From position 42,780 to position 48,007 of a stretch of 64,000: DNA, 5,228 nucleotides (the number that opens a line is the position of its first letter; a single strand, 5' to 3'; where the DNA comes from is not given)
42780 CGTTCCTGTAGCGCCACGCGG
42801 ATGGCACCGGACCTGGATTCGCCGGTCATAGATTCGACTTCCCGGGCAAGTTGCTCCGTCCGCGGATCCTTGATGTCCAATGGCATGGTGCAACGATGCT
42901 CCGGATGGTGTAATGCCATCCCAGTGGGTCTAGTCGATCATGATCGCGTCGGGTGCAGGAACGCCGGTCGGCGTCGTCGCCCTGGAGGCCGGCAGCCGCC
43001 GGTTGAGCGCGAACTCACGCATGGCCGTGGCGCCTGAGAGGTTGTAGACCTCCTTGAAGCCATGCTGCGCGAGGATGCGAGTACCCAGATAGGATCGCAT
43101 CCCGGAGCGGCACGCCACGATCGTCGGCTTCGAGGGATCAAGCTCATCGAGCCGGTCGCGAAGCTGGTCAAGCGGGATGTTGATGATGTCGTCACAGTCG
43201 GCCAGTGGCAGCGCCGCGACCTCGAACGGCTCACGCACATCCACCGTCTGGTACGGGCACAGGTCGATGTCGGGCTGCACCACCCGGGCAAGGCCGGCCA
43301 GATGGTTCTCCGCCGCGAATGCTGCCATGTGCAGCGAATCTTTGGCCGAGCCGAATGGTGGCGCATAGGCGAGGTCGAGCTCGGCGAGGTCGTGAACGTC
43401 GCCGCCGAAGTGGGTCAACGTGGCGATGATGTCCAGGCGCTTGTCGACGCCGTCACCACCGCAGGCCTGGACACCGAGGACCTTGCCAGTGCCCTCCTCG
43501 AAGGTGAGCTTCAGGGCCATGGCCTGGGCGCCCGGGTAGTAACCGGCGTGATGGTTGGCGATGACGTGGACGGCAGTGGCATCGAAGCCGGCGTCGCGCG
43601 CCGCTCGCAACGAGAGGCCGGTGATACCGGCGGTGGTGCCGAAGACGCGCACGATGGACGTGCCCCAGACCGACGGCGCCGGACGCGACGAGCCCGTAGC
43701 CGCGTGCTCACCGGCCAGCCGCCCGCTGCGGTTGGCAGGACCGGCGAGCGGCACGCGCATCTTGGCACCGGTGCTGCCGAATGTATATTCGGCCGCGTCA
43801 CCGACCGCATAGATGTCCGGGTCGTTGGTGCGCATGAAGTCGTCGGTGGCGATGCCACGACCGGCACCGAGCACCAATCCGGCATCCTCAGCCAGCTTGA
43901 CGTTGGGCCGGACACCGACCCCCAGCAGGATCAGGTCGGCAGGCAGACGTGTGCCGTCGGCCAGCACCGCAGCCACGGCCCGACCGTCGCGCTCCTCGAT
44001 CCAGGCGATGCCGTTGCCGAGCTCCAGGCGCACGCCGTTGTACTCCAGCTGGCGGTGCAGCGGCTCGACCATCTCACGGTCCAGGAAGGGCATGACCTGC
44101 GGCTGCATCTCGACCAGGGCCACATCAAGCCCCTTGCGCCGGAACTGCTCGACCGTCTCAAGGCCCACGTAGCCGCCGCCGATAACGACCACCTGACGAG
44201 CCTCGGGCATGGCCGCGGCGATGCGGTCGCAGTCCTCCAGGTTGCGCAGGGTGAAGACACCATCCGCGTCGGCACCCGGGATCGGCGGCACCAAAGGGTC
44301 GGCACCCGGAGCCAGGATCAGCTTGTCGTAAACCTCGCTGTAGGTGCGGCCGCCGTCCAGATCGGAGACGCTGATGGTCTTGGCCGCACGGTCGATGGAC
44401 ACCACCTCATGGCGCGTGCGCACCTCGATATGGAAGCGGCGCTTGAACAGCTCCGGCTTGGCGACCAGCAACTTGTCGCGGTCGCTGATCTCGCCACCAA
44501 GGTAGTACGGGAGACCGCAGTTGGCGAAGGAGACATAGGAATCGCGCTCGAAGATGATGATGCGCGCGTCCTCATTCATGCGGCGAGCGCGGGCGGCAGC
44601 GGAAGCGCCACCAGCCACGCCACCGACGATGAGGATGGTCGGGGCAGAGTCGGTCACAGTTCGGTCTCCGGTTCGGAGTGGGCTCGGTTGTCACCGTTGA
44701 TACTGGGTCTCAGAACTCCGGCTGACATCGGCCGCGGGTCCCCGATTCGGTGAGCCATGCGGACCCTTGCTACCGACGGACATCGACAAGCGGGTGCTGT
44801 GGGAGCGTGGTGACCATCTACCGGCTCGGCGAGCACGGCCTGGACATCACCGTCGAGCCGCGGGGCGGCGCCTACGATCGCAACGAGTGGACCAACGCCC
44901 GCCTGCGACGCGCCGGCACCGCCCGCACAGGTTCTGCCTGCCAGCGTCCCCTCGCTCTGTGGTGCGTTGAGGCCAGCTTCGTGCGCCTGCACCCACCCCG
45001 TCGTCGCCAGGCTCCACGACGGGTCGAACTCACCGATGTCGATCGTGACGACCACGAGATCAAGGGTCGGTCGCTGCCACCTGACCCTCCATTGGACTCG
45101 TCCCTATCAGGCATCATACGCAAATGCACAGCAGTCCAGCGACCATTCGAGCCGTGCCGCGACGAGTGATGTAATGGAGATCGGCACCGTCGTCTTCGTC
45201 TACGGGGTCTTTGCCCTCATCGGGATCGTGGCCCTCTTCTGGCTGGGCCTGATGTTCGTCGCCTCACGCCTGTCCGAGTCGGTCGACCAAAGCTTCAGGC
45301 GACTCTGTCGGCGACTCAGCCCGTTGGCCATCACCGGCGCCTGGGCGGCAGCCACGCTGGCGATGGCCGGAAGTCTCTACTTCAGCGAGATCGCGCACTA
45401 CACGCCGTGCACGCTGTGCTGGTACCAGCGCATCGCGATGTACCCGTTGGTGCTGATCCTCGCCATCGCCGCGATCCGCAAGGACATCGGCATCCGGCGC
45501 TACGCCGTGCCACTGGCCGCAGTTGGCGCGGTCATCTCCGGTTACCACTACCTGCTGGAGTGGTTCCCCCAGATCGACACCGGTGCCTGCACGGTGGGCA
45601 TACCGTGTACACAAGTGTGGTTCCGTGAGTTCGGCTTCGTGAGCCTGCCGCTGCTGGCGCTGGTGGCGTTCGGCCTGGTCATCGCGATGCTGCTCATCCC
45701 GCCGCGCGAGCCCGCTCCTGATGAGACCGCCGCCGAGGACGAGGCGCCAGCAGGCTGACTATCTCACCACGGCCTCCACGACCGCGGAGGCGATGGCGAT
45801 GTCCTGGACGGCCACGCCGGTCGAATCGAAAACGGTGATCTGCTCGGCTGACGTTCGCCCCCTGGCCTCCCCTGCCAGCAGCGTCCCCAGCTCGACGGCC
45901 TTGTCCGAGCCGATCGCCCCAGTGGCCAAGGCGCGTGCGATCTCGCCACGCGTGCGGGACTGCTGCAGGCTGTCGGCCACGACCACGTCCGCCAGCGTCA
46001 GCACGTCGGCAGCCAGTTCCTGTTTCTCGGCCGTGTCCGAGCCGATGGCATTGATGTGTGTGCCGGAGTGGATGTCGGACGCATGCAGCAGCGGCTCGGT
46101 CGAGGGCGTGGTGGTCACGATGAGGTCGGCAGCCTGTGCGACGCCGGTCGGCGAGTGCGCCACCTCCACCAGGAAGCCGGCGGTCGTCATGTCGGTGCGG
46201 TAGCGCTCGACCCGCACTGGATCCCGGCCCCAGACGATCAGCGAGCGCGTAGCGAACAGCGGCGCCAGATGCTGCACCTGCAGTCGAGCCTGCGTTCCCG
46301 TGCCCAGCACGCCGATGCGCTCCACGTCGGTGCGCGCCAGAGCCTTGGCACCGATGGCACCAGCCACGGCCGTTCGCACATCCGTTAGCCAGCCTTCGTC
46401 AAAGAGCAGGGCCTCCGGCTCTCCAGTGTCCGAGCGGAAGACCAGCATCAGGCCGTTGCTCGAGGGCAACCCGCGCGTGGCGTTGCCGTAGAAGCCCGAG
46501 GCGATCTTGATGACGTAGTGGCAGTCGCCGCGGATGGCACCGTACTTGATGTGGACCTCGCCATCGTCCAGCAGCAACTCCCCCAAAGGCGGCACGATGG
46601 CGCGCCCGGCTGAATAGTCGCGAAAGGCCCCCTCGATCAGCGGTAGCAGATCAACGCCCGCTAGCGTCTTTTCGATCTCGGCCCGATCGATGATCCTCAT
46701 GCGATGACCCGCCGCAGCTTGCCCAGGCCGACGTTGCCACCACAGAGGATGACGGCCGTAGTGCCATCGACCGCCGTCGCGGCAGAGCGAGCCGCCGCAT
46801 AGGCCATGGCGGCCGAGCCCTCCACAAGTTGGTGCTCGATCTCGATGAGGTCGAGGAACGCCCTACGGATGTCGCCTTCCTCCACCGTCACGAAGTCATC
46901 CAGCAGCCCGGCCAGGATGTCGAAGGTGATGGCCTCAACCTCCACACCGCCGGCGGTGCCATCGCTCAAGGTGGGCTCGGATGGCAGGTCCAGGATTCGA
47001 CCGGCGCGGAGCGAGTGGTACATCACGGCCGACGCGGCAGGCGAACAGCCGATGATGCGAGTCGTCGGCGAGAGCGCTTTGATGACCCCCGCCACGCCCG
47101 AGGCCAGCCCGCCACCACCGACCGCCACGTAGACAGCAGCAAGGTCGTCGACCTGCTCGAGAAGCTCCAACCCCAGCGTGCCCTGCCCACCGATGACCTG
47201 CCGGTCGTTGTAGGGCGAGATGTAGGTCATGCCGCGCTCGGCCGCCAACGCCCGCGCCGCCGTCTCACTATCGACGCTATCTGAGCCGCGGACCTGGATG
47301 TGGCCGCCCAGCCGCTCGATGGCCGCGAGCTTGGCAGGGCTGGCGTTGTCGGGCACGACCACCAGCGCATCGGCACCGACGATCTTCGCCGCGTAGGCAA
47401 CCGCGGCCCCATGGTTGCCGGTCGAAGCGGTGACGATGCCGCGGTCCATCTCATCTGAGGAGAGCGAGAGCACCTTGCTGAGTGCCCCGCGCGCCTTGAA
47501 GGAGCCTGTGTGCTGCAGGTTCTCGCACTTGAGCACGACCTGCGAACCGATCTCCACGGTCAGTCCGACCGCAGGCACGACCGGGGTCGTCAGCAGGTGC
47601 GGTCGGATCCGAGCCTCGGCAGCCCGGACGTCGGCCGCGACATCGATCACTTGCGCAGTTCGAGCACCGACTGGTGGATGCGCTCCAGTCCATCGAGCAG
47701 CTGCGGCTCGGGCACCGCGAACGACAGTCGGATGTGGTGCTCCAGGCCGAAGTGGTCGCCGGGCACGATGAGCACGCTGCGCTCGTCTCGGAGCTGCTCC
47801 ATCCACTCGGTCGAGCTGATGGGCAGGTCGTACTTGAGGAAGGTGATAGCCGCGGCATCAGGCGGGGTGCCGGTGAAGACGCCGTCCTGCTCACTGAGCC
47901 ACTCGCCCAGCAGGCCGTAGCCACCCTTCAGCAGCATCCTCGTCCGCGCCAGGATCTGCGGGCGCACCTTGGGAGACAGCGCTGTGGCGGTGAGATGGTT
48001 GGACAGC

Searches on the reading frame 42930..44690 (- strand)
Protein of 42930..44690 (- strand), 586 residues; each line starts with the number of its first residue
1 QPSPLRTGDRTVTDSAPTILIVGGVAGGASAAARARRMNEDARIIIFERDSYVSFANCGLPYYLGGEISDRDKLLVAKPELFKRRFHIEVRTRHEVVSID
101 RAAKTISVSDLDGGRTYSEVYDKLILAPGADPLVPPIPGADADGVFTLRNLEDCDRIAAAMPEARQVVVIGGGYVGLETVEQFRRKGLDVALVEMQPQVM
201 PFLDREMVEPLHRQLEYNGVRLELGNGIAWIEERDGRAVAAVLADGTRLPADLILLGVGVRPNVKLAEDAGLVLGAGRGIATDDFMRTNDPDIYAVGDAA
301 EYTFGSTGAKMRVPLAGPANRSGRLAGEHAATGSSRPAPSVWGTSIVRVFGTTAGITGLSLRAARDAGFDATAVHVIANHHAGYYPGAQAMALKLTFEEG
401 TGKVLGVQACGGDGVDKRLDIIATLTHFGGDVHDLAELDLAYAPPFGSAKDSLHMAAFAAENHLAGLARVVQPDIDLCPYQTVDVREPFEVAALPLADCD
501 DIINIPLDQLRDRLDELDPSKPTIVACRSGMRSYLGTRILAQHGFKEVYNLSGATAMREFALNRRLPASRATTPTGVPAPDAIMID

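Call 96: search_protein_families(library=pfam, proteins=[window:42930-44690:-], max_evalue=0.00001)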
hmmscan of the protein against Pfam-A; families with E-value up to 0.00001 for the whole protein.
window:42930-44690:- (586 aa): 7 families
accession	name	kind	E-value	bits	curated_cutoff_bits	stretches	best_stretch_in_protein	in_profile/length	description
PF07992.20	Pyr_redox_2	-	5.1e-63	213.7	26.1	1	18-310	2-278/291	Pyridine nucleotide-disulphide oxidoreductase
PF00070.33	Pyr_redox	-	2.5e-16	60.4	22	1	167-243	2-78/82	Pyridine nucleotide-disulphide oxidoreductase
PF02852.28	Pyr_redox_dim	-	1.2e-10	42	25.3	1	350-448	7-104/110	Pyridine nucleotide-disulphide oxidoreductase, dimerisation domain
PF00581.25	Rhodanese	-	7.1e-08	33.3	22.2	1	478-553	12-94/102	Rhodanese-like domain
PF13738.12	Pyr_redox_3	-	3.5e-07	30.2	30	1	83-297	91-305/305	Pyridine nucleotide-disulphide oxidoreductase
PF01266.30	DAO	-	4.7e-07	30.1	27.9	0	167-198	2-33/353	FAD dependent oxidoreductase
PF13450.12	NAD_binding_8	-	1.6e-06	28.7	21.9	0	169-198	1-30/68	NAD(P)-binding Rossmann-like domain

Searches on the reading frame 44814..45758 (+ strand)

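Call 96: search_protein_families(library=pfam, proteins=[window:44814-45758:+], max_evalue=0.00001)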
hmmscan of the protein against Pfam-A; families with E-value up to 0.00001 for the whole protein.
window:44814-45758:+ (314 aa): 1 family
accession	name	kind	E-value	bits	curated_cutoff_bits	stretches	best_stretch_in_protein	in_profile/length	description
PF02600.21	DsbB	-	1.7e-12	48.4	22.1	1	177-288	9-140/148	Disulfide bond formation protein DsbB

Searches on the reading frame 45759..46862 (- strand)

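Call 96: search_protein_families(library=pfam, proteins=[window:45759-46862:-], max_evalue=0.00001)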
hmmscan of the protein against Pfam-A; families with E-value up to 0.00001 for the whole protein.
window:45759-46862:- (367 aa): 1 family
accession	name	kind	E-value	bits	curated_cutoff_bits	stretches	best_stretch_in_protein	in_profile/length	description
PF02423.21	OCD_Mu_crystall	-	2e-60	204.9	24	1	59-365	7-310/314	Ornithine cyclodeaminase/mu-crystallin family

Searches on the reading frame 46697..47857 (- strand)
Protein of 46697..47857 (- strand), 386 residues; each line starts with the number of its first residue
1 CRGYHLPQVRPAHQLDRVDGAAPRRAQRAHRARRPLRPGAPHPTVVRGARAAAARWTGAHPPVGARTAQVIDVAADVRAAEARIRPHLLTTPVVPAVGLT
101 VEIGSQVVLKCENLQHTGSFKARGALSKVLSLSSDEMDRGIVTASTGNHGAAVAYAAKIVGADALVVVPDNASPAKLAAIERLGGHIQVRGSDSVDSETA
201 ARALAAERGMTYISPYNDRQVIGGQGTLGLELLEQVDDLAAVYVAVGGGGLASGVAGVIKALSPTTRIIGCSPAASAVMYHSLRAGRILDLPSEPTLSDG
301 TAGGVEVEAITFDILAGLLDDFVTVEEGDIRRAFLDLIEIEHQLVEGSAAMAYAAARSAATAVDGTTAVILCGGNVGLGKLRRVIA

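Call 96: search_protein_families(library=pfam, proteins=[window:46697-47857:-], max_evalue=0.00001)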
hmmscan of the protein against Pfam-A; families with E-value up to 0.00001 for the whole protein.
window:46697-47857:- (386 aa): 1 family
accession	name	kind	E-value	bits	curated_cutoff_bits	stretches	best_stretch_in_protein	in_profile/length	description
PF00291.31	PALP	-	2.1e-74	250.9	35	1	85-373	2-295/295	Pyridoxal-phosphate dependent enzyme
